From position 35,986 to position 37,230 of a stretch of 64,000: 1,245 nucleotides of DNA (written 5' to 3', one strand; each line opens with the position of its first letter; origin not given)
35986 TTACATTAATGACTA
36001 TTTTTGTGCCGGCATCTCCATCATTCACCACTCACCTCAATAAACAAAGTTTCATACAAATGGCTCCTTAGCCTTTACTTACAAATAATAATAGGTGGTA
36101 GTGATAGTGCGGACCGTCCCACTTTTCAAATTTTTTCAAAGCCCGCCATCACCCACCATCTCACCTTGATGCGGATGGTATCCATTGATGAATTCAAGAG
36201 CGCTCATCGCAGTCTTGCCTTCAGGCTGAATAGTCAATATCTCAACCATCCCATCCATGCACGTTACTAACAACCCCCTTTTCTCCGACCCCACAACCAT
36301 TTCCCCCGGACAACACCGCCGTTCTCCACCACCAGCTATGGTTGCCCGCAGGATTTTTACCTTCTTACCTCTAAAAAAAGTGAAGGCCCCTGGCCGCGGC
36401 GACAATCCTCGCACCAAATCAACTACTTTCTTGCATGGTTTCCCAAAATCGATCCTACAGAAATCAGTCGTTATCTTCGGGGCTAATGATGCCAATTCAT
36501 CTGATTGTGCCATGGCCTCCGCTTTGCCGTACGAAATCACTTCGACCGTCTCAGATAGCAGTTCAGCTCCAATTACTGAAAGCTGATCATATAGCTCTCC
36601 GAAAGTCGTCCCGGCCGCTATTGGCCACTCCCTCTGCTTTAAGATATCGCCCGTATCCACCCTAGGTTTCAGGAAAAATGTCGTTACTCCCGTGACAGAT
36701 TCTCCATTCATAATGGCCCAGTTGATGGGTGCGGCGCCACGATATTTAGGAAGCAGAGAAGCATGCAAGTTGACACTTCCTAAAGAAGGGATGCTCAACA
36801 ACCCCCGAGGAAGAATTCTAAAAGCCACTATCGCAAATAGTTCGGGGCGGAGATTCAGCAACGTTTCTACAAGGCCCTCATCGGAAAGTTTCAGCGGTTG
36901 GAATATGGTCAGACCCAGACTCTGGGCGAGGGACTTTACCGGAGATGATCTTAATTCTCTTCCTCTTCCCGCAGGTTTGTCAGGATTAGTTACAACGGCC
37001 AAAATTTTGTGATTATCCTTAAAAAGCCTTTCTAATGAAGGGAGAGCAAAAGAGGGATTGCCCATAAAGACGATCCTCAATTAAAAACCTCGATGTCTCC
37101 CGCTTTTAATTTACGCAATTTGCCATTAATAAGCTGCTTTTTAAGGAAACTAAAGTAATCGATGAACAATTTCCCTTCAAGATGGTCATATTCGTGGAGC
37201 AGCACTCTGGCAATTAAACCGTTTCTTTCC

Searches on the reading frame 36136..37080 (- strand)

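Call 67: search_protein_families(library=pfam, proteins=[window:36136-37080:-], max_evalue=0.00001)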
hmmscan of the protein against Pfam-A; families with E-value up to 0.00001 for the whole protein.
window:36136-37080:- (314 aa): 2 families
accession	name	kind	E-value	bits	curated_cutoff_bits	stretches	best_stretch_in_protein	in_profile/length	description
PF00551.24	Formyl_trans_N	-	1.2e-36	126.7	26.1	1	1-178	1-180/181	Formyl transferase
PF02911.23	Formyl_trans_C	-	1.4e-24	86.6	21.1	1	202-301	1-99/100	Formyl transferase, C-terminal domain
